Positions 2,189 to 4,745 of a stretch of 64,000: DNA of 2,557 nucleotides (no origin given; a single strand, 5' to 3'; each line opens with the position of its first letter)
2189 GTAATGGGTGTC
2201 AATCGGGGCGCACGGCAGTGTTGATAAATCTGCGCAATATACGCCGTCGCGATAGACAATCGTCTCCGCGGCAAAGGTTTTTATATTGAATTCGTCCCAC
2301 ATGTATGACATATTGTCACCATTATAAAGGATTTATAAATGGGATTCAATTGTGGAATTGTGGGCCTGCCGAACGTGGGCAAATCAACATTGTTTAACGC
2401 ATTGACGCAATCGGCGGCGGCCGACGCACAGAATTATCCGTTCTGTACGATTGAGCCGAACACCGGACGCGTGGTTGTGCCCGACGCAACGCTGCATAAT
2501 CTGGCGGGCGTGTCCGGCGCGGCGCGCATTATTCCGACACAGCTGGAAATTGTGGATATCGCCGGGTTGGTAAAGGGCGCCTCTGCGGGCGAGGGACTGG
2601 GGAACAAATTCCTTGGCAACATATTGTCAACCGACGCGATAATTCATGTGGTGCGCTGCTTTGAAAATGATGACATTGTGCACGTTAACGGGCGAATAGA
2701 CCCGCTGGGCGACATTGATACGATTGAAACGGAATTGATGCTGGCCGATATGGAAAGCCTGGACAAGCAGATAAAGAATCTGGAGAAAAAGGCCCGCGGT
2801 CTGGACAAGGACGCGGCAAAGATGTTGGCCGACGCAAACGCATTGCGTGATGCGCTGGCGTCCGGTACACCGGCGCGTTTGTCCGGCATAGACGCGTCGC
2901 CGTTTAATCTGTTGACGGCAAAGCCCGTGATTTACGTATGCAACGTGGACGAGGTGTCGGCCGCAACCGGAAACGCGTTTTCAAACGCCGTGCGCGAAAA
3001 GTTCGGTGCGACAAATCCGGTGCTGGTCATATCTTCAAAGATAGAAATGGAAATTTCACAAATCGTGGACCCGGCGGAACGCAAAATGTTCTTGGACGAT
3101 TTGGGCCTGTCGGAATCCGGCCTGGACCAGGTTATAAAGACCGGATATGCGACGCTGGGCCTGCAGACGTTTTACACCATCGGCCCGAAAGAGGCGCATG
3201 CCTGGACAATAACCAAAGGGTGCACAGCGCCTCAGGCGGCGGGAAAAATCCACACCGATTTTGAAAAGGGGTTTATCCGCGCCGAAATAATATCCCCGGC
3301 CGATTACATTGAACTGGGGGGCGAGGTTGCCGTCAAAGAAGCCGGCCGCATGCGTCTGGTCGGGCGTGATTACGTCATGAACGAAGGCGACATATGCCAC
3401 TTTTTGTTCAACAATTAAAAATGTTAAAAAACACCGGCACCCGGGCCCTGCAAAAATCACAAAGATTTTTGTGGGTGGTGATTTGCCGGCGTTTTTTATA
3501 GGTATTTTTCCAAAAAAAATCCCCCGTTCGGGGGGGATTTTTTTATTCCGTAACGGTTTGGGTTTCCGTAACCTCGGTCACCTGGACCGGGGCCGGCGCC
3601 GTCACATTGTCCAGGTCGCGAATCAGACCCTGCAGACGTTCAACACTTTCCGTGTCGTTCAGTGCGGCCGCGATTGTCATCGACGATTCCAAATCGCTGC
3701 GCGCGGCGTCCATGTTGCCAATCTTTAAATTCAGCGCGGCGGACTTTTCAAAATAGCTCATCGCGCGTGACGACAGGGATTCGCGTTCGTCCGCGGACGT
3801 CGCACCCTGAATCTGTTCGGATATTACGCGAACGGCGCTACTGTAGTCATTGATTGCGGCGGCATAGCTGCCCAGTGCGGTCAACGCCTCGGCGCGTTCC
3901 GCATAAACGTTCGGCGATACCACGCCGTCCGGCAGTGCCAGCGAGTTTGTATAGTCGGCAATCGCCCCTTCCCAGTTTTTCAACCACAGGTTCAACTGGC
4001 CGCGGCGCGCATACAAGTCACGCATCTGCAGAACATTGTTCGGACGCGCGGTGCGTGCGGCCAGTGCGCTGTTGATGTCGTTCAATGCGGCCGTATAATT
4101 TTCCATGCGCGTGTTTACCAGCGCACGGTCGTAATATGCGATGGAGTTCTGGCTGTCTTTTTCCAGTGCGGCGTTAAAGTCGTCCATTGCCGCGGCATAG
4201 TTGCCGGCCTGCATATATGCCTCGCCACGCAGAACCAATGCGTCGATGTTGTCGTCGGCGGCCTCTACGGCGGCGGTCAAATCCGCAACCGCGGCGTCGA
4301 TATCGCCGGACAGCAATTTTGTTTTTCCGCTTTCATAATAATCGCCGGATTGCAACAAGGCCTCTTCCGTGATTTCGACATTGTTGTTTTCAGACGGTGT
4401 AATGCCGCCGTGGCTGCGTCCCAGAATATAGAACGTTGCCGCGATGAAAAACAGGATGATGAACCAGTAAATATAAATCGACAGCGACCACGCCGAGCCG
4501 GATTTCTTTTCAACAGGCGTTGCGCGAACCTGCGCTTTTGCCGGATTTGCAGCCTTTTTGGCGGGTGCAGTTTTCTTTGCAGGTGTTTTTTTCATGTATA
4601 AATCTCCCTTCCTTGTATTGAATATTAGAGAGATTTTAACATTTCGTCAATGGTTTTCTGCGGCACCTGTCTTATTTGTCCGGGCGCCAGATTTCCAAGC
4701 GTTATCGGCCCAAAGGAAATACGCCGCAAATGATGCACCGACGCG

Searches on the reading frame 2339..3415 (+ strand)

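Call 56: search_protein_families(library=pfam, proteins=[window:2339-3415:+], max_evalue=0.001)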
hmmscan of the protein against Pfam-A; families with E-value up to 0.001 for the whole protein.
window:2339-3415:+ (359 aa): 3 families
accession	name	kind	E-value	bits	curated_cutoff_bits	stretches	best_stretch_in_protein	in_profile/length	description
PF06071.19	YchF-GTPase_C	-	1.1e-35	122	27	1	275-358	1-84/84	Protein of unknown function (DUF933)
PF01926.29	MMR_HSR1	-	3.7e-21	75.8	21.9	1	5-110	2-86/113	50S ribosome-binding GTPase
PF02421.24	FeoB_N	-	1.4e-07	31.6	27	1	5-49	3-46/156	Ferrous iron transport protein B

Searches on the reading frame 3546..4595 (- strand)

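Call 56: search_protein_families(library=pfam, proteins=[window:3546-4595:-], max_evalue=0.001)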
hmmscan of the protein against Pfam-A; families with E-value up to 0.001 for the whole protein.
window:3546-4595:- (350 aa): 11 families
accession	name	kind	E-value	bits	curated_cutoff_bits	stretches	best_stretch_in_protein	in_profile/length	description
PF00515.34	TPR_1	-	2.1e-16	59.4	27.8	1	118-150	2-34/34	Tetratricopeptide repeat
PF07719.23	TPR_2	-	1.7e-14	53.1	27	1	118-150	2-34/34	Tetratricopeptide repeat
PF13371.12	TPR_9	-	1.5e-12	47.8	35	0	122-153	34-65/73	Tetratricopeptide repeat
PF13414.12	TPR_11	-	3.1e-10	40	26.8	1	124-161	1-38/42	TPR repeat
PF13181.12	TPR_8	-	6.1e-10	38.9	25.7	0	118-145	2-29/34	Tetratricopeptide repeat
PF13432.12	TPR_16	-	1.4e-08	35.5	32.7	1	93-150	7-64/65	Tetratricopeptide repeat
PF13424.12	TPR_12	-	1.6e-08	35.1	30.1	0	231-283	6-57/77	Tetratricopeptide repeat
PF13428.12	TPR_14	-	3e-06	27.8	23.5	0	118-158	2-42/44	Tetratricopeptide repeat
PF14559.12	TPR_19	-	3.8e-06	27.6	25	1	94-154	2-61/68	Tetratricopeptide repeat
PF03704.23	BTAD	-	0.00028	21.7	22.1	0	170-262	40-130/146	Bacterial transcriptional activator domain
PF10516.15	SHNi-TPR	-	0.00049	20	21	0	199-221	8-30/38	SHNi-TPR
